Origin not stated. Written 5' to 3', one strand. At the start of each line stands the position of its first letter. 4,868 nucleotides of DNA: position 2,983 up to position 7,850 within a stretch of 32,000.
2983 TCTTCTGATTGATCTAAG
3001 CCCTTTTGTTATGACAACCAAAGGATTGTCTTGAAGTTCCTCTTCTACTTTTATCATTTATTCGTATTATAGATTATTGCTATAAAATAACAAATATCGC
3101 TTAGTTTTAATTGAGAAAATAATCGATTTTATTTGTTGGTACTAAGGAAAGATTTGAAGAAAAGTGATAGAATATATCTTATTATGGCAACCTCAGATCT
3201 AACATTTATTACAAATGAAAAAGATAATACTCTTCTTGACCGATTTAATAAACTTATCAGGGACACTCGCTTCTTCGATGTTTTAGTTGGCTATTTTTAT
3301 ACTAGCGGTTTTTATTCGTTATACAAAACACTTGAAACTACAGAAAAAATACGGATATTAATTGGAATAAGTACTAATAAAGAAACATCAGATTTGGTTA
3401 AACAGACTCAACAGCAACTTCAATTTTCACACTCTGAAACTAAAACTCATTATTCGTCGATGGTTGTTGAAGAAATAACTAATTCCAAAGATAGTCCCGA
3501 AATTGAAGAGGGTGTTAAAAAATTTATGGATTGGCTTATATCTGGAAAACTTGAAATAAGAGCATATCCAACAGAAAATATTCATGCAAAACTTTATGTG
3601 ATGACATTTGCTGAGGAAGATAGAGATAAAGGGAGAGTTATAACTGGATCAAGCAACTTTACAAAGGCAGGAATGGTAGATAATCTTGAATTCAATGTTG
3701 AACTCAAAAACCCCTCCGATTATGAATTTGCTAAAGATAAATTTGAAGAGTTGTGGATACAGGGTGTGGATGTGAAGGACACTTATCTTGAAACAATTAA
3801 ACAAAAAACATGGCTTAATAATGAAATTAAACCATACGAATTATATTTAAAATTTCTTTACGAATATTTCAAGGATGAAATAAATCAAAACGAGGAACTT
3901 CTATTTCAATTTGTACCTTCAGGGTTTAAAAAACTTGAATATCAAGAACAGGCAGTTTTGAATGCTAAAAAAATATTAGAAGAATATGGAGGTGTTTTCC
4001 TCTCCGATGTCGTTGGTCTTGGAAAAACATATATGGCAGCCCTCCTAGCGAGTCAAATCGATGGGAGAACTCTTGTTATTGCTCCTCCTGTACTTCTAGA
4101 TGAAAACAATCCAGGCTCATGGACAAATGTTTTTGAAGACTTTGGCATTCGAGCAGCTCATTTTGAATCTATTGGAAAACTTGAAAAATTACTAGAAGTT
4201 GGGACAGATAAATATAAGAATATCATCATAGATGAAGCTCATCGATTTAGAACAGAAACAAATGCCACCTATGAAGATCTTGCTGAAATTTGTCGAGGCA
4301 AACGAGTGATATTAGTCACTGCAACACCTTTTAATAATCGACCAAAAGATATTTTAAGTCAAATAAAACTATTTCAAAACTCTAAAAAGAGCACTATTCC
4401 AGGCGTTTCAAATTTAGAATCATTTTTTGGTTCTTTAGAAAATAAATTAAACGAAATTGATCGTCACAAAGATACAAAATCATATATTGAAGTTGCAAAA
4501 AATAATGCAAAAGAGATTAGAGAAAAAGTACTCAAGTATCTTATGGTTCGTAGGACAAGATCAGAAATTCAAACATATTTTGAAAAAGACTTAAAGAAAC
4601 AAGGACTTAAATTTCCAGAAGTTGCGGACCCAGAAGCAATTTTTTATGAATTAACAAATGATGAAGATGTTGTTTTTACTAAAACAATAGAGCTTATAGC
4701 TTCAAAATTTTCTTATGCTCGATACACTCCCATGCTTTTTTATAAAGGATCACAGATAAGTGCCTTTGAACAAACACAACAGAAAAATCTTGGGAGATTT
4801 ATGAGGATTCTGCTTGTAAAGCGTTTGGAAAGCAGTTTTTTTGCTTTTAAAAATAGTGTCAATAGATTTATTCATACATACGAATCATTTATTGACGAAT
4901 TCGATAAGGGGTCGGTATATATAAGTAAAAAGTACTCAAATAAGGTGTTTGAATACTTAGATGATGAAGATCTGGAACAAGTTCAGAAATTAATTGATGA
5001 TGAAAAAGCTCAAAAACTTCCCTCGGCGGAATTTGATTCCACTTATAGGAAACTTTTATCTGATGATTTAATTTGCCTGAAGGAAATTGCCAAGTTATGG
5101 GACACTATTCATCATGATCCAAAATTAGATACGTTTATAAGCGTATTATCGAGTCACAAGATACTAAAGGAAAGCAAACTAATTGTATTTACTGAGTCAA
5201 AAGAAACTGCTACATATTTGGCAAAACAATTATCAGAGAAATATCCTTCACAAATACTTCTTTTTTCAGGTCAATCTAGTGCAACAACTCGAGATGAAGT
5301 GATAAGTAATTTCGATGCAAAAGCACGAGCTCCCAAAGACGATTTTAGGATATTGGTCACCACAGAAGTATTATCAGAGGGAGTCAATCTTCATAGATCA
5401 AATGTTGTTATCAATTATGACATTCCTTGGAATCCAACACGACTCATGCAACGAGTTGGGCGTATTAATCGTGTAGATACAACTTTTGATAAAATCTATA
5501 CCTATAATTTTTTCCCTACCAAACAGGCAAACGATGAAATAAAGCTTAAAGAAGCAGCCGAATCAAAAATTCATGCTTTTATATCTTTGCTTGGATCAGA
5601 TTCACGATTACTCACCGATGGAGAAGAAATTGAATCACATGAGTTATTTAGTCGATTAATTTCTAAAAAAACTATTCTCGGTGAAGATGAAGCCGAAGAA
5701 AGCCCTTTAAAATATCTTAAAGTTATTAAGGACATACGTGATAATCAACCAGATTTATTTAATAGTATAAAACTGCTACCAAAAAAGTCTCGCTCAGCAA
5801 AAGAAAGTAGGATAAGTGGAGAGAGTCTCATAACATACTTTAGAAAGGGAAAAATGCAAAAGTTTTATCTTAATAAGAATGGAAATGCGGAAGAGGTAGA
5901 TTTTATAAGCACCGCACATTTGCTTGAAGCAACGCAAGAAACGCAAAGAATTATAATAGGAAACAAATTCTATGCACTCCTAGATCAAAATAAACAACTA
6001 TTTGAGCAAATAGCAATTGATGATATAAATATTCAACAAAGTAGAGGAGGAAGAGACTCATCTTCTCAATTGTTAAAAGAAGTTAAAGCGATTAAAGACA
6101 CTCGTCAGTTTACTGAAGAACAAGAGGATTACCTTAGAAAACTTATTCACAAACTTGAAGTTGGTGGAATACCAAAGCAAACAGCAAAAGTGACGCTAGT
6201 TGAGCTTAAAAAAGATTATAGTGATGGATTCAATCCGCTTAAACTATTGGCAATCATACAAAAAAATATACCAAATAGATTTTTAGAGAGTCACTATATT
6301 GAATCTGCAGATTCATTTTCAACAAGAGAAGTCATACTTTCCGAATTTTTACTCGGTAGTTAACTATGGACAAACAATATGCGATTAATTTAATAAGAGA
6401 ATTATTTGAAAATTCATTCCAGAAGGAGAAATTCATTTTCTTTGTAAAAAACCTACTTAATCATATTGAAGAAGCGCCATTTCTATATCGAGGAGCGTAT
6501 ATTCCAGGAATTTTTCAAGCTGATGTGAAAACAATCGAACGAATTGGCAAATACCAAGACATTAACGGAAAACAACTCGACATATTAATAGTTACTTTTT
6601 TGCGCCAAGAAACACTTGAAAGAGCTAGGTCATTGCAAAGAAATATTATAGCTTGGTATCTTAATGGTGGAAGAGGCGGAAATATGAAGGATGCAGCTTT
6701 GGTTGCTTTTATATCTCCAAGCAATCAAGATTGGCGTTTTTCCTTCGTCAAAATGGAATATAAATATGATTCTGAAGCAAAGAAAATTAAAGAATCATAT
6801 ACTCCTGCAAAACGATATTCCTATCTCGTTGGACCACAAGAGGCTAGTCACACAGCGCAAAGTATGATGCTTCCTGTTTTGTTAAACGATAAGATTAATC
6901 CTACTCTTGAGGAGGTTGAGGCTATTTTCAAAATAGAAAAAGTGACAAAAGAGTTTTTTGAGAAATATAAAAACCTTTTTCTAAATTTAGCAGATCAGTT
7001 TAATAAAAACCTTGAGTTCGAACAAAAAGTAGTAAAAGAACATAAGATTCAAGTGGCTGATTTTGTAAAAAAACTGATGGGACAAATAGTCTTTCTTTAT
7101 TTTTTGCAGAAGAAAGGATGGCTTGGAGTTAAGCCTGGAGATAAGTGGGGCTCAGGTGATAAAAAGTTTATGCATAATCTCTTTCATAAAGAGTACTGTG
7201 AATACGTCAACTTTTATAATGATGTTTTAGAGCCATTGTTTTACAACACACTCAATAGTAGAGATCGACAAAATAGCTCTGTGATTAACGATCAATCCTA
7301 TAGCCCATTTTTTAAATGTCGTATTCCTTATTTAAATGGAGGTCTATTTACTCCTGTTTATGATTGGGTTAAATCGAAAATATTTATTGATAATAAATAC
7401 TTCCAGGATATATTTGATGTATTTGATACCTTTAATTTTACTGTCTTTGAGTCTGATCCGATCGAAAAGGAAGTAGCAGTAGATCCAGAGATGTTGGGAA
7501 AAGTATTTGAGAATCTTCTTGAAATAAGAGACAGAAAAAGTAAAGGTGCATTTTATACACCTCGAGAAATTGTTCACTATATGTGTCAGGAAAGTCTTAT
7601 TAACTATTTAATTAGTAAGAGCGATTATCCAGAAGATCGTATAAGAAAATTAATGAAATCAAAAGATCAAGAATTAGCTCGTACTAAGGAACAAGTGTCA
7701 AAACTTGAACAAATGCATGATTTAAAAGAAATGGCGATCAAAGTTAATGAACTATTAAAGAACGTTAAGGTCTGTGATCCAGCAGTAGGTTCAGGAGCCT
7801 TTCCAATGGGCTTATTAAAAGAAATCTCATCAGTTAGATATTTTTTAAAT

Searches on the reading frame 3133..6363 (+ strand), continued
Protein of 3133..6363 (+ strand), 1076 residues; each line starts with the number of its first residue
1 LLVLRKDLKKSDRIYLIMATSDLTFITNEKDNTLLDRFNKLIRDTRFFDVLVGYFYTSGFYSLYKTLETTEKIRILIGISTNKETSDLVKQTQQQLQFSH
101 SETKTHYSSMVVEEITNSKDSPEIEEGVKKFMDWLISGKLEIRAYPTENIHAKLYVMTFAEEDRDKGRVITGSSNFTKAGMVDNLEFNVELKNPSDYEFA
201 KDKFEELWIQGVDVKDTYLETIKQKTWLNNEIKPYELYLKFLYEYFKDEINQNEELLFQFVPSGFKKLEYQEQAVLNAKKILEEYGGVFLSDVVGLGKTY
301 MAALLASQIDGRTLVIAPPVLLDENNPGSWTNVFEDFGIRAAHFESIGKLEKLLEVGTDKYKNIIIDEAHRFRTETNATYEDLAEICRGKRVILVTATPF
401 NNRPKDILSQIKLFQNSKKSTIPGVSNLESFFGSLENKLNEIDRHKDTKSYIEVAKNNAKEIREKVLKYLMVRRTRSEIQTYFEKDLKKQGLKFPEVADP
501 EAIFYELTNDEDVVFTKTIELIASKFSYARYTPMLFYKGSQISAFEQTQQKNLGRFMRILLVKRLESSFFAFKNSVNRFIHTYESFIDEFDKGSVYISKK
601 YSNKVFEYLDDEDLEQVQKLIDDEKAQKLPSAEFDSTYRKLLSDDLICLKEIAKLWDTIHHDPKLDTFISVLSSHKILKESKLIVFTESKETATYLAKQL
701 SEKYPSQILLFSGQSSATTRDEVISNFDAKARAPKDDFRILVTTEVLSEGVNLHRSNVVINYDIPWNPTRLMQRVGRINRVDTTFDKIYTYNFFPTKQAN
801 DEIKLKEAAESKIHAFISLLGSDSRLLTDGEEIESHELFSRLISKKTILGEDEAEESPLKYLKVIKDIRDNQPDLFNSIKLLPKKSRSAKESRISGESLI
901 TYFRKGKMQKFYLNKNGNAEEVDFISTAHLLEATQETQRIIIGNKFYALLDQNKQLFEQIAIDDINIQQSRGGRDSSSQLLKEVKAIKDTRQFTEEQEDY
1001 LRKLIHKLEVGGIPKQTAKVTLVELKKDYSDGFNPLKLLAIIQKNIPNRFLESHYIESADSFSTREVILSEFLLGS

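Call 81: search_protein_families(library=padloc, proteins=[L095:14660-15574:+], max_evalue=0.01)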
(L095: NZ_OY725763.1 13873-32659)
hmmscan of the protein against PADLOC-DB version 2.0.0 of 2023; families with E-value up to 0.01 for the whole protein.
L095:14660-15574:+ (304 aa): 0 families

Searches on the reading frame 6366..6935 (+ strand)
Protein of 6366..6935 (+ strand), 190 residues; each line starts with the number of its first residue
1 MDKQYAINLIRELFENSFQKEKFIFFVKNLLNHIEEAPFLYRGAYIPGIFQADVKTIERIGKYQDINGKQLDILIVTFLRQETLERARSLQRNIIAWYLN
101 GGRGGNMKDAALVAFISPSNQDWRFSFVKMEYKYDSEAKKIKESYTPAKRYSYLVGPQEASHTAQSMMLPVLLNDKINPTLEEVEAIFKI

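Call 97: predict_structure(protein=window:6366-6935:+)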
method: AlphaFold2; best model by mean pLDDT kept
length: 190 residues; sequences in the alignment: 1
mean_pLDDT: 42.5   pTM: 0.35
mean pLDDT of the five models: 42.5, 40.4, 38.2, 38.2, 36.7
residues with pLDDT >= 90: 0; 70-90: 0; 50-70: 46; < 50: 144
segments of 3 or more residues with pLDDT < 50: 1-52, 64-68, 103-134, 139-190
pLDDT, mean of each block of 10 residues (from residue 1): 38 39 40 32 36 51 48 55 54 55 44 44 43 49 44 39 26 33 37
secondary structure, 60 per line:
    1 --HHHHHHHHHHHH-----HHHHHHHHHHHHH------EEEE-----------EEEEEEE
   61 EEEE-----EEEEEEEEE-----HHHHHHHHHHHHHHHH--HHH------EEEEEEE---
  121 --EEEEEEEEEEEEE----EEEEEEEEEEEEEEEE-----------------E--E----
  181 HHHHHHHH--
elements in order: H3-14 H20-32 E39-42 E54-64 E70-78 H84-99 E111-117 E123-135 E140-155 H181-188

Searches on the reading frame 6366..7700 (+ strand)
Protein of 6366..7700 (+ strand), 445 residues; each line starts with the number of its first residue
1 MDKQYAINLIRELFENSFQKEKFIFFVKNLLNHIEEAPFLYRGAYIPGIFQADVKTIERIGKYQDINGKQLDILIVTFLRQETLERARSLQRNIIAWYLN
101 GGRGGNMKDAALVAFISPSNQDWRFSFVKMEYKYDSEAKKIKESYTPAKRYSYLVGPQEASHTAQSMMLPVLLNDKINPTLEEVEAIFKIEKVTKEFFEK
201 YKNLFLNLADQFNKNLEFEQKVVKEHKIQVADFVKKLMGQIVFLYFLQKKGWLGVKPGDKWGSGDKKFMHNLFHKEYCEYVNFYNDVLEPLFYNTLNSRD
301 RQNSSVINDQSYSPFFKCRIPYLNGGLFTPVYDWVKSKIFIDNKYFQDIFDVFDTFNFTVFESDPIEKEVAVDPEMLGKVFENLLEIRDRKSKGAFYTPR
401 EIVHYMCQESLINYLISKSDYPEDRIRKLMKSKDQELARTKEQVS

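Call 63: search_solved_structures(query=A4, max_evalue=1)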
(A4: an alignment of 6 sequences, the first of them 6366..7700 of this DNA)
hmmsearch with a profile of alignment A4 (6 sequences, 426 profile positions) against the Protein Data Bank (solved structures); distinct sequences matched with E-value up to 1: 5.
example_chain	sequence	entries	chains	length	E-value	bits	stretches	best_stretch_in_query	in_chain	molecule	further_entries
7vru_A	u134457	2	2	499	0.0016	21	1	359-390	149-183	Site-specific DNA-methyltransferase (adenine-specific)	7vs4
3khk_A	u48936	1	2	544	0.022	17.3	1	329-389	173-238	Type I restriction-modification system methylation subunit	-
3ufb_A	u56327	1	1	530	0.36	13.3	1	359-390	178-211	Type I restriction-modification system methyltransferase subunit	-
5ybb_A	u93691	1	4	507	0.69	12.3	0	361-390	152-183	Type I restriction-modification system methyltransferase subunit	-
2okc_A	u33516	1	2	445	0.9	12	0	352-390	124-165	Type I restriction enzyme StySJI M protein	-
